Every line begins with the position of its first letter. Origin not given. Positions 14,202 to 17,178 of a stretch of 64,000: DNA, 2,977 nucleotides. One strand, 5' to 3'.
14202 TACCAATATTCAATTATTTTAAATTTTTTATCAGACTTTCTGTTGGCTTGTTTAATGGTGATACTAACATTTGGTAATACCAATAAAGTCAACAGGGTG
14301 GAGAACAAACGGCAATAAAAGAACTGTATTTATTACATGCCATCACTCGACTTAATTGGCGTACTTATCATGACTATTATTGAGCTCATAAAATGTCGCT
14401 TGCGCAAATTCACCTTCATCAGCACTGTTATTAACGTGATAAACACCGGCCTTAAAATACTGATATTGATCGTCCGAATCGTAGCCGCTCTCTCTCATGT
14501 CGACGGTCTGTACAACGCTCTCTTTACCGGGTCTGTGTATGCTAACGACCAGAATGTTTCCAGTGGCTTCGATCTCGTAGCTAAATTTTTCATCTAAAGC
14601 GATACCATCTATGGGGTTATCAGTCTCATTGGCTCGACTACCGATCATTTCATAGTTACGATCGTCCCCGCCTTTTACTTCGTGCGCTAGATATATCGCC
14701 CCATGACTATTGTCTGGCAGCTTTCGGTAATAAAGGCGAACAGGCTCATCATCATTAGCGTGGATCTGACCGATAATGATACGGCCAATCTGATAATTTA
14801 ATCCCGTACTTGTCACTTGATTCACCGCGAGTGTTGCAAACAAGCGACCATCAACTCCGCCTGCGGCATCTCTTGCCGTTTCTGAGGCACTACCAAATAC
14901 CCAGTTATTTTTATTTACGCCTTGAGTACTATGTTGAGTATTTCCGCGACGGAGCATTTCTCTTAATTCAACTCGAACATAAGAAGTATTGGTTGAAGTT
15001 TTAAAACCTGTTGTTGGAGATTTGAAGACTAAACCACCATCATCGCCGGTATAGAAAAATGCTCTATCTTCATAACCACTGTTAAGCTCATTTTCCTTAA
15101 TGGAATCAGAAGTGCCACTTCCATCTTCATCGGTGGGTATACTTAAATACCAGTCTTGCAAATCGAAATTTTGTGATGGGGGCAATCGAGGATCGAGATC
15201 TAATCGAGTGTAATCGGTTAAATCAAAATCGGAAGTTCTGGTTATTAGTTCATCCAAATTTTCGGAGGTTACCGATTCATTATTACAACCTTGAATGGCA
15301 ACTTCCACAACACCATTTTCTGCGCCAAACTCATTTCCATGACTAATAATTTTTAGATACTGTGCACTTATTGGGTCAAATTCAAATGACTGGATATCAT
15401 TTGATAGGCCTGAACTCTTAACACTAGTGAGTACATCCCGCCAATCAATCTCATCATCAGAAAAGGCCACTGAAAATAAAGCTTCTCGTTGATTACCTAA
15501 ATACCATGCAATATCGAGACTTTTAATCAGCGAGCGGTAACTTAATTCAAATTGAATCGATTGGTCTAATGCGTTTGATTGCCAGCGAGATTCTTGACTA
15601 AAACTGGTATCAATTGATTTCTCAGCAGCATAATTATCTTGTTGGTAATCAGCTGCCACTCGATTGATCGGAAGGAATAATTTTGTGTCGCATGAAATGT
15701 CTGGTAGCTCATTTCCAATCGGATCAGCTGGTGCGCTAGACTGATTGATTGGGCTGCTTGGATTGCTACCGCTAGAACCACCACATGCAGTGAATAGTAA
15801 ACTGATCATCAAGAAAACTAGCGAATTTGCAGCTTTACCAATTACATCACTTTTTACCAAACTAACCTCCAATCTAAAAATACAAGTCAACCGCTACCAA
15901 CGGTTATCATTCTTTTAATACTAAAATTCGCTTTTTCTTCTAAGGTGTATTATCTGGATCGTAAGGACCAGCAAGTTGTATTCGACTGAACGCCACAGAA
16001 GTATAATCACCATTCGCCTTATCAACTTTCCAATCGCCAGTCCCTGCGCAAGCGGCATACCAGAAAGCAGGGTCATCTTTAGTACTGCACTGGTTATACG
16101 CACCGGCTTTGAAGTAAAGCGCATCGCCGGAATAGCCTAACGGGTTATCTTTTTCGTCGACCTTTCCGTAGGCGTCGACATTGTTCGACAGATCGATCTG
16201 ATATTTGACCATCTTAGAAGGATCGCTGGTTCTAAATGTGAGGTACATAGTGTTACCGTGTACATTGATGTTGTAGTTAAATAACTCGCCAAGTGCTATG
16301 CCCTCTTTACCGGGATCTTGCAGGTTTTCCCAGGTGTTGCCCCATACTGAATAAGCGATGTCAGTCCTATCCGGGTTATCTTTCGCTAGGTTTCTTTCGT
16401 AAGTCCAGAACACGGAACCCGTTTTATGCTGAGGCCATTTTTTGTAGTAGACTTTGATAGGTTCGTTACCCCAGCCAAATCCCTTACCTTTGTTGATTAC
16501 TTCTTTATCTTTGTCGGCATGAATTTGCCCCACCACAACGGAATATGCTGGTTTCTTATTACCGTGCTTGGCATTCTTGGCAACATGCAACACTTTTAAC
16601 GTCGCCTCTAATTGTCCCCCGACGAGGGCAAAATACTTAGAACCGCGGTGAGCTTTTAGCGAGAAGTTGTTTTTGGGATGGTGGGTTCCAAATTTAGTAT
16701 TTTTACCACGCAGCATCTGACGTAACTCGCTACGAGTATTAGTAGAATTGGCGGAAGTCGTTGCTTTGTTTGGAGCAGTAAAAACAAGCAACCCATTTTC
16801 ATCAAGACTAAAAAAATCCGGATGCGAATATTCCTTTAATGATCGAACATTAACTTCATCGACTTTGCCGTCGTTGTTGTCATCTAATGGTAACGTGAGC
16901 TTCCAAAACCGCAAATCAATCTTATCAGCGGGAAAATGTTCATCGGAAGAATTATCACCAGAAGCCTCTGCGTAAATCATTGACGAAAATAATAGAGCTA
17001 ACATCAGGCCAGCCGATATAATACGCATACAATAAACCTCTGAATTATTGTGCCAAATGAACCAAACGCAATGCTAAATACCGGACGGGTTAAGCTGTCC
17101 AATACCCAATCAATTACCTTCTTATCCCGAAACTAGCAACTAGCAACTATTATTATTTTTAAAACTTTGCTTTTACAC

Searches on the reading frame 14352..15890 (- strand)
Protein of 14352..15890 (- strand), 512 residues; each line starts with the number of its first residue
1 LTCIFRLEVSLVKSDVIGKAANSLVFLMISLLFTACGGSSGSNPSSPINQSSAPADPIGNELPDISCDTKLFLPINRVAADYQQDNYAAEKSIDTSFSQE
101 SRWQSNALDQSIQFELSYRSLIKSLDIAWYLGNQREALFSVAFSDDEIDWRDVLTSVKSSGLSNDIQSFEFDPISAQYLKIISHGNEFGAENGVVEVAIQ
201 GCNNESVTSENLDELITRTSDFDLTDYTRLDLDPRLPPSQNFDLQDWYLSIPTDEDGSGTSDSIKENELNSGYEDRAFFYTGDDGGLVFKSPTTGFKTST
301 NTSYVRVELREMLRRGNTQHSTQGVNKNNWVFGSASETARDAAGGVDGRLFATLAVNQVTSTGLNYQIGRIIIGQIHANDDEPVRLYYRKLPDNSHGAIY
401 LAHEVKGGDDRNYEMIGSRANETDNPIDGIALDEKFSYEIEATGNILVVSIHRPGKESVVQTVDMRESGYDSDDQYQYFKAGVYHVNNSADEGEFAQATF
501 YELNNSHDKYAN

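Call 10: search_protein_families(library=pfam, proteins=[window:14352-15890:-], max_evalue=0.00001)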
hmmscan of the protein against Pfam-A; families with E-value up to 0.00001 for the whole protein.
window:14352-15890:- (512 aa): 3 families
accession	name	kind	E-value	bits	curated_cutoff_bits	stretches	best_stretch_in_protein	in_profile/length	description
PF08787.18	Alginate_lyase2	-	1.3e-58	198.9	29.7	1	242-507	1-225/225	Alginate lyase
PF00754.31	F5_F8_type_C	-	2.1e-09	38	28.2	1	83-185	7-114/127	F5/8 type C domain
PF22633.2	F5_F8_type_C_2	-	3.7e-07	31.1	27.8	1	98-181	8-91/91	NedA-like, galactose-binding domain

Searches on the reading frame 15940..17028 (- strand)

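Call 10: search_protein_families(library=pfam, proteins=[window:15940-17028:-], max_evalue=0.00001)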
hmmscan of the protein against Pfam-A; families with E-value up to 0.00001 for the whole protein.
window:15940-17028:- (362 aa): 1 family
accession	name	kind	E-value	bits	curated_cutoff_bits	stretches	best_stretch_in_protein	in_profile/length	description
PF08787.18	Alginate_lyase2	-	3.8e-55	187.6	29.7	1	37-352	1-223/225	Alginate lyase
